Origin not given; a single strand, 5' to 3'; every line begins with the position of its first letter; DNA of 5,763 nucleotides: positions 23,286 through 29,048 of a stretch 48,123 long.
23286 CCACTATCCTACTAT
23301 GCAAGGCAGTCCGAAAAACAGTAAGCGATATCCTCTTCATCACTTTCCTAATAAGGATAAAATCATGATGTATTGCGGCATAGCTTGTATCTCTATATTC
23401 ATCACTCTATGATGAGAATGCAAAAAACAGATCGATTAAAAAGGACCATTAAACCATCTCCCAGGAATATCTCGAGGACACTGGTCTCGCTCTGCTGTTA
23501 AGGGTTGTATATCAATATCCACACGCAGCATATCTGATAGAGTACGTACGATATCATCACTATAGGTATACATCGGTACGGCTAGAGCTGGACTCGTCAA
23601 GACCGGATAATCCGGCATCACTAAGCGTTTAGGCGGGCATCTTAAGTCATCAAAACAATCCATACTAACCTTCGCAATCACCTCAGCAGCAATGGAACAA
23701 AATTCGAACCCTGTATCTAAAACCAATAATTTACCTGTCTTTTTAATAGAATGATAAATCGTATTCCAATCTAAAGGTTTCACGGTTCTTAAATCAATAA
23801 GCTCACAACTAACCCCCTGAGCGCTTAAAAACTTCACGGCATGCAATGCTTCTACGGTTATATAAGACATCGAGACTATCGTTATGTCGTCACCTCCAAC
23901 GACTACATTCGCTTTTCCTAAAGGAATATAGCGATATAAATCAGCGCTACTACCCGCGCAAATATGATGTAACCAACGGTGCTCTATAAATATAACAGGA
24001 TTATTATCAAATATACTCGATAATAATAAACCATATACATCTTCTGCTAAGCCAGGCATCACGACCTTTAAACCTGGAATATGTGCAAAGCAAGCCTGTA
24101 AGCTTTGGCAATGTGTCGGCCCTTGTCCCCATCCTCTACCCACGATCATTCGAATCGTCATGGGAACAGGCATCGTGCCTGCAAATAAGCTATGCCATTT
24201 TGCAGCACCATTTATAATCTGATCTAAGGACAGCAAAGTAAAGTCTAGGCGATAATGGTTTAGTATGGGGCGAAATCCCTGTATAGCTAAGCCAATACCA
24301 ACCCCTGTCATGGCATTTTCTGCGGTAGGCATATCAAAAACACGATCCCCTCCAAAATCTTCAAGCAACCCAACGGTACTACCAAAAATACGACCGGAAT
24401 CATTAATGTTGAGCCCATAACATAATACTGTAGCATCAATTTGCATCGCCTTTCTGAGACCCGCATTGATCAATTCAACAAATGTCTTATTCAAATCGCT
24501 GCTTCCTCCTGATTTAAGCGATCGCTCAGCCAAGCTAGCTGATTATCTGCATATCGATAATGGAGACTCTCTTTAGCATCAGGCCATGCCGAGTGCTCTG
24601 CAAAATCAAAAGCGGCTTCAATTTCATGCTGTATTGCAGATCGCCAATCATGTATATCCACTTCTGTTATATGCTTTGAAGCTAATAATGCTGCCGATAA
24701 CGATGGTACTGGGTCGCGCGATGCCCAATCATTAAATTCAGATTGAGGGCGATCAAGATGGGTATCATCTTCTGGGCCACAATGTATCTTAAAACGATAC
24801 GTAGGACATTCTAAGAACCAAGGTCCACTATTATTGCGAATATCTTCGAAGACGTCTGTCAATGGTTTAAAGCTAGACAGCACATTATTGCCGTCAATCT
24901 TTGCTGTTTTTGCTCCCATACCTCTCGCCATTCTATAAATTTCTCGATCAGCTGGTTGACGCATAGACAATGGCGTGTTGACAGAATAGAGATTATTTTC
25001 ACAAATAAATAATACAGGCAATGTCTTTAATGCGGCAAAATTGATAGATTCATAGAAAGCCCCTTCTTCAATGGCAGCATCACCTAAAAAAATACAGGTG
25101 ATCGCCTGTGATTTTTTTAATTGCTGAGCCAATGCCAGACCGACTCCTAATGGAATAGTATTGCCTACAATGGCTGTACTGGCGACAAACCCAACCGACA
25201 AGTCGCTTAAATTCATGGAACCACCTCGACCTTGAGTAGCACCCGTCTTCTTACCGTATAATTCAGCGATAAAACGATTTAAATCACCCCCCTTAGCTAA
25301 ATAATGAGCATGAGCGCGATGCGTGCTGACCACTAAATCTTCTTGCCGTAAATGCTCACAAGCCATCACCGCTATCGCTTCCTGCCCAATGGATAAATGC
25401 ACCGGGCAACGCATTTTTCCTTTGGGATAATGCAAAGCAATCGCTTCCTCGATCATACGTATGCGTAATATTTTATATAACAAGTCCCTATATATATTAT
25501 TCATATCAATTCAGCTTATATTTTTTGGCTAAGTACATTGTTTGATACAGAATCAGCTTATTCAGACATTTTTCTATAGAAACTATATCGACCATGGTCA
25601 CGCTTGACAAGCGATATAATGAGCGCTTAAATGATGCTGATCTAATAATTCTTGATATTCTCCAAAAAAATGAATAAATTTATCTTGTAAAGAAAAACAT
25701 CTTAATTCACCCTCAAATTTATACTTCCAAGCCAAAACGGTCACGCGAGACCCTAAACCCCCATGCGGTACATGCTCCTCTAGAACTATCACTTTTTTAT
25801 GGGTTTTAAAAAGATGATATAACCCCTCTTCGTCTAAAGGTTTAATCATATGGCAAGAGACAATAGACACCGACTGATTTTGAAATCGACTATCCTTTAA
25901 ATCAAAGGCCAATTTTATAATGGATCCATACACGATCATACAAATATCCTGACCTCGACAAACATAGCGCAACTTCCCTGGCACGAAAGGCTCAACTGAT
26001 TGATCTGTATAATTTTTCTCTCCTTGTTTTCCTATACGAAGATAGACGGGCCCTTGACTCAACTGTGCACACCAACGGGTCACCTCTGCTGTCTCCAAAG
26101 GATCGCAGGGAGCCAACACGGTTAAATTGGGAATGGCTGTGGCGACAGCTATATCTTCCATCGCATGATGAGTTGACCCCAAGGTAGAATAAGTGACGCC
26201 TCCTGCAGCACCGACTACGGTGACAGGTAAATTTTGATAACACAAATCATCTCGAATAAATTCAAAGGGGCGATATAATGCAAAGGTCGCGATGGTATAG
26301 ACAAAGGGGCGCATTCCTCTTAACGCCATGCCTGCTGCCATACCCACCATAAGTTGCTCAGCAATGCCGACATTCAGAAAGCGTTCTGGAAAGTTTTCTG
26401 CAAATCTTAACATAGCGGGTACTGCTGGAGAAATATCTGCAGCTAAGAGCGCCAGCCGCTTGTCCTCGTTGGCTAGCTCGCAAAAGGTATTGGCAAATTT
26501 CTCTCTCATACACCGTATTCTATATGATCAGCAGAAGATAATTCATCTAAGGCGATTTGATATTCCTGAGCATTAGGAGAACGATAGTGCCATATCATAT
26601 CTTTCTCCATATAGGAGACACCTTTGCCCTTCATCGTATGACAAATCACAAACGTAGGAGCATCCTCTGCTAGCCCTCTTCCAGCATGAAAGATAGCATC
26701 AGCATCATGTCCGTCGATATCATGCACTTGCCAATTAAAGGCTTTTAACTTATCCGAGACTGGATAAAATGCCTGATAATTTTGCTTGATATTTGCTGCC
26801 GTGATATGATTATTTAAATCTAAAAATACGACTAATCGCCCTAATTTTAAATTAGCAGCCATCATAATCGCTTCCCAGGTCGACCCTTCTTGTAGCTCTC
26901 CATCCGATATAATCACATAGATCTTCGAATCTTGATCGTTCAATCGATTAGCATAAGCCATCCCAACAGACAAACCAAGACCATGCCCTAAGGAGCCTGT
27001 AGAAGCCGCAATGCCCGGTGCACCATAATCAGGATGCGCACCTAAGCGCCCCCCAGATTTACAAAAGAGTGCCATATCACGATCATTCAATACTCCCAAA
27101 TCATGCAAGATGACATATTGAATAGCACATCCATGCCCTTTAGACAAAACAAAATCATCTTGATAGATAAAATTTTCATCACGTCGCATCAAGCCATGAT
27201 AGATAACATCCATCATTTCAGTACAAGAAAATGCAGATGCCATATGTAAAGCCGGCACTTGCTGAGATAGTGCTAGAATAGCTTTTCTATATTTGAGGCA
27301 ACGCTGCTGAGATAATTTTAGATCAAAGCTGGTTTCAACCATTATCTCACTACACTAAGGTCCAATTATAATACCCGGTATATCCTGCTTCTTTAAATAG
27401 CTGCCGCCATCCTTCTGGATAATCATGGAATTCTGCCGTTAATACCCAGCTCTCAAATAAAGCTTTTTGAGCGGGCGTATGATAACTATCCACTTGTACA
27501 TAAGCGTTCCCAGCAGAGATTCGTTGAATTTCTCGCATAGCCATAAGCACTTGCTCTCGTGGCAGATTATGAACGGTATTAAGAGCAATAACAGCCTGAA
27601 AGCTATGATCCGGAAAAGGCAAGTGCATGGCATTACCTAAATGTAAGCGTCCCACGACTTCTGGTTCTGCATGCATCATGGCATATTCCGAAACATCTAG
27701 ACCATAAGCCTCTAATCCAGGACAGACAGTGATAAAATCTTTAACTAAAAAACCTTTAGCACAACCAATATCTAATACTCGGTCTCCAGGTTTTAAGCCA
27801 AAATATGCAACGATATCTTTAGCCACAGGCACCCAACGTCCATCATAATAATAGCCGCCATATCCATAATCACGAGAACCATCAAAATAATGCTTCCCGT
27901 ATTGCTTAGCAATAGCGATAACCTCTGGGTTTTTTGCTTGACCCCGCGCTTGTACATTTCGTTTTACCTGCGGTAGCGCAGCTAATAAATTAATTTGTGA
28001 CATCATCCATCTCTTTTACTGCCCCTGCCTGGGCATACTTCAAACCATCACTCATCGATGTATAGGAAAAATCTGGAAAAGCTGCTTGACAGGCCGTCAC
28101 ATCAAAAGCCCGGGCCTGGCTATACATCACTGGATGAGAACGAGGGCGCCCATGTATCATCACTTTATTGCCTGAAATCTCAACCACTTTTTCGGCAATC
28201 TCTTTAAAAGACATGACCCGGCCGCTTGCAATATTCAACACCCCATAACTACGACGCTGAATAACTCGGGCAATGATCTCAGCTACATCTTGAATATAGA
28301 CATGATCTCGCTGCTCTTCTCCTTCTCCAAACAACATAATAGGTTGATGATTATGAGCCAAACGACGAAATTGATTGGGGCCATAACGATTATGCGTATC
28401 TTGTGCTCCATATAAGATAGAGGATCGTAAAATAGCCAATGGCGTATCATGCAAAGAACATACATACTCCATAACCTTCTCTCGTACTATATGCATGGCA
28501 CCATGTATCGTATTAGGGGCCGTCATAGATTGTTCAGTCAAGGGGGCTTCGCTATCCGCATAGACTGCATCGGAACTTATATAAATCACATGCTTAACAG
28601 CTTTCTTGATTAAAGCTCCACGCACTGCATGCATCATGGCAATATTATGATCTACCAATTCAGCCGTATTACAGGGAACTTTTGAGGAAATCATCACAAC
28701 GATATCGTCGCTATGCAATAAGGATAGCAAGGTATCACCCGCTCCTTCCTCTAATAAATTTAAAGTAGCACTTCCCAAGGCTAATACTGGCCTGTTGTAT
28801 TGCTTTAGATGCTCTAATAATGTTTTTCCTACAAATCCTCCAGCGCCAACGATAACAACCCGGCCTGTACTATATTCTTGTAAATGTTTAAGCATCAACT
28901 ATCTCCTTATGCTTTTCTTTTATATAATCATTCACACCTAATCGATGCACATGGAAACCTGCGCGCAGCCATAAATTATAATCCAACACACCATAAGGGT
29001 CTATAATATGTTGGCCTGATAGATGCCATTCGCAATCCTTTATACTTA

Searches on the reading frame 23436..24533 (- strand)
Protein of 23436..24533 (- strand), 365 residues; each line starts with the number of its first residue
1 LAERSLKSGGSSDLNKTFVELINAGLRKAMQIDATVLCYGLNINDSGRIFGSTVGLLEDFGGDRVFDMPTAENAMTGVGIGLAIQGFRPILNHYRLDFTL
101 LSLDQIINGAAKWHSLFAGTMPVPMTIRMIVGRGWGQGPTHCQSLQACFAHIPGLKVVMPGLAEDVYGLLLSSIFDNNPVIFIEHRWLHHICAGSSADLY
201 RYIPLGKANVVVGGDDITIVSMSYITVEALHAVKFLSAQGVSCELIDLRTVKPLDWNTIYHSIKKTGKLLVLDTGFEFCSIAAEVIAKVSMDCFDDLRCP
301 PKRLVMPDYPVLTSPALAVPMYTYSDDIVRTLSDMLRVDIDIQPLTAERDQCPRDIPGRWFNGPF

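Call 36: search_protein_families(library=pfam, max_evalue=0.00001, proteins=[window:23436-24533:-])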
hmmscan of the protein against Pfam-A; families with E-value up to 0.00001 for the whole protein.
window:23436-24533:- (365 aa): 2 families
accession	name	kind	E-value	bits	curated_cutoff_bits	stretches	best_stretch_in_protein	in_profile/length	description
PF02780.25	Transketolase_C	-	6.1e-29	100.9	25.9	1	206-316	1-111/124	Transketolase, C-terminal domain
PF02779.29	Transket_pyr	-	5.3e-21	75.5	27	1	20-186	7-169/174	Transketolase, pyrimidine binding domain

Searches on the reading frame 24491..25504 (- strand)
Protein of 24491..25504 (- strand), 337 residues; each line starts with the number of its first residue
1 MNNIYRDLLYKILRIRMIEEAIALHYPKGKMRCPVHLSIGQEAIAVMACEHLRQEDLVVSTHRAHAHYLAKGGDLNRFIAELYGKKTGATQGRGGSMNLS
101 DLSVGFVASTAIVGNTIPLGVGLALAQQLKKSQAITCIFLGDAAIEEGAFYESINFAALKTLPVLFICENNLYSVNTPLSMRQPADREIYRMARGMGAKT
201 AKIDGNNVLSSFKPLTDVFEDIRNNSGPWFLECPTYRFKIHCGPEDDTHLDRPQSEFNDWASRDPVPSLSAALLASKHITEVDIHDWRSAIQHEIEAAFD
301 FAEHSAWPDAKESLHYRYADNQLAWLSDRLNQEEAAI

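Call 36: search_protein_families(library=pfam, max_evalue=0.00001, proteins=[window:24491-25504:-])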
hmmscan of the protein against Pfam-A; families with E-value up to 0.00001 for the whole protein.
window:24491-25504:- (337 aa): 1 family
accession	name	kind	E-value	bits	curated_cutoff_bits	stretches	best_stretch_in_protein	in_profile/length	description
PF00676.26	E1_dh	-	3.3e-56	190.9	22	1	11-308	2-297/300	Dehydrogenase E1 component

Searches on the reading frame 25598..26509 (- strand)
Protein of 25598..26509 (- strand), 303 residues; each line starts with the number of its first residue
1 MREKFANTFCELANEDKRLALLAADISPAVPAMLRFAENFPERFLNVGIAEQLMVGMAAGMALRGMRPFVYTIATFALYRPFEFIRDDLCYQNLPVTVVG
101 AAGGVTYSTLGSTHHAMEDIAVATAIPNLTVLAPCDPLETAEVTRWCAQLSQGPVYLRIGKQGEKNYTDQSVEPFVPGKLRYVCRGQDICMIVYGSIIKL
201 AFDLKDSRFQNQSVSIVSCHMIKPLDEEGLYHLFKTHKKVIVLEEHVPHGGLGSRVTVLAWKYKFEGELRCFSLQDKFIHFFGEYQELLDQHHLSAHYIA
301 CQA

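Call 36: search_protein_families(library=pfam, max_evalue=0.00001, proteins=[window:25598-26509:-])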
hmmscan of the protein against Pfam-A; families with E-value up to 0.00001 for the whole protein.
window:25598-26509:- (303 aa): 2 families
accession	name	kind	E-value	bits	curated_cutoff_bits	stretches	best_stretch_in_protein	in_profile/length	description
PF02779.29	Transket_pyr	-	6.2e-33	114.3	27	1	1-162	5-170/174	Transketolase, pyrimidine binding domain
PF02780.25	Transketolase_C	-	5.8e-14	52.5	25.9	1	178-277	1-104/124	Transketolase, C-terminal domain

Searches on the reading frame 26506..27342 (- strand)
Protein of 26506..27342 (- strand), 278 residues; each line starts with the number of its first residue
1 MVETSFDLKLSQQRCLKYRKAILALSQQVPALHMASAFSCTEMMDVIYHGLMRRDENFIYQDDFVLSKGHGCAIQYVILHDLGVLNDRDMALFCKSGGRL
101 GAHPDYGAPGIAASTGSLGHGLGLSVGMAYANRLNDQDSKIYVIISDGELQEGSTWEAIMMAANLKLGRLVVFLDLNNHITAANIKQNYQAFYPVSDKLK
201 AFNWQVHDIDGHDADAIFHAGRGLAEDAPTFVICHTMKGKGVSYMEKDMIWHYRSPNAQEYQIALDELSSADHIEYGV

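Call 36: search_protein_families(library=pfam, max_evalue=0.00001, proteins=[window:26506-27342:-])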
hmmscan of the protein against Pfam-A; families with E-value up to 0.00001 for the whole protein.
window:26506-27342:- (278 aa): 2 families
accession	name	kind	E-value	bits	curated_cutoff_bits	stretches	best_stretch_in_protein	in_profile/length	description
PF00456.26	Transketolase_N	-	2.3e-34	119.3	22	1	31-246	22-253/334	Transketolase, thiamine diphosphate binding domain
PF13292.11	DXP_synthase_N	-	1.5e-06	28.1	21.2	1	118-184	113-178/274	1-deoxy-D-xylulose-5-phosphate synthase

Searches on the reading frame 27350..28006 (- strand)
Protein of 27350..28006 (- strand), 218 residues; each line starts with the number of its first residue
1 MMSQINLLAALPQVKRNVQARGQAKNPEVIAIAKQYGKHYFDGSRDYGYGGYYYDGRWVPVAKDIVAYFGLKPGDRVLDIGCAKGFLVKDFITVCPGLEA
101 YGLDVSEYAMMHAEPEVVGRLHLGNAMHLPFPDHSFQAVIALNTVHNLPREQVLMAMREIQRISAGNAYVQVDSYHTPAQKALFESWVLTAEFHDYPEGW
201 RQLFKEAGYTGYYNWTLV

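Call 36: search_protein_families(library=pfam, max_evalue=0.00001, proteins=[window:27350-28006:-])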
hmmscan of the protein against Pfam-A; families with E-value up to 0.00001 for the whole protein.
window:27350-28006:- (218 aa): 5 families
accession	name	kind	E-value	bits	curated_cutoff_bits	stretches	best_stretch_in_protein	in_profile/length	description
PF13649.12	Methyltransf_25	-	6e-13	49.7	27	1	77-163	1-92/97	Methyltransferase domain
PF08241.18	Methyltransf_11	-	1.4e-12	48.5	21.2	1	78-164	1-87/95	Methyltransferase domain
PF13847.12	Methyltransf_31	-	1.5e-07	31.7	27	1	72-192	2-127/145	Methyltransferase domain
PF13489.12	Methyltransf_23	-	1.8e-07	31.4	27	1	62-210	9-160/164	Methyltransferase domain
PF08242.18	Methyltransf_12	-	1.5e-06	29.3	30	1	78-160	1-88/98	Methyltransferase domain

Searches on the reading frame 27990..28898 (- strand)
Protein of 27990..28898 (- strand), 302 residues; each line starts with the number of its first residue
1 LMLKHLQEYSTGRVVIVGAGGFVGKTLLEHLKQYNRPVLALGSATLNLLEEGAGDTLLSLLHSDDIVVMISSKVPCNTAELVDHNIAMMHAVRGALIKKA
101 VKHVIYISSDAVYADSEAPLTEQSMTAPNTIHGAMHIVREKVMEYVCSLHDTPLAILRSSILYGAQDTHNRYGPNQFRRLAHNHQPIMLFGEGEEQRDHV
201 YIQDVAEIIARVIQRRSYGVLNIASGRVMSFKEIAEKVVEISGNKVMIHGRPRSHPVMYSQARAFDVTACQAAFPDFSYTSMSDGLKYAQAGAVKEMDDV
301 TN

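Call 36: search_protein_families(library=pfam, max_evalue=0.00001, proteins=[window:27990-28898:-])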
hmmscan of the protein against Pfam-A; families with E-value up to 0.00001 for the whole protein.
window:27990-28898:- (302 aa): 3 families
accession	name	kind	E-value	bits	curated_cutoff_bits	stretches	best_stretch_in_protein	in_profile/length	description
PF01370.27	Epimerase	-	2.5e-28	99.5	20.9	1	14-224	1-240/240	NAD dependent epimerase/dehydratase family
PF04321.23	RmlD_sub_bind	-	2.3e-13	50.3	27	1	13-246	2-235/287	RmlD substrate binding domain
PF16363.11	GDP_Man_Dehyd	-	8.1e-12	45.7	27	1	77-250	97-274/332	GDP-mannose 4,6 dehydratase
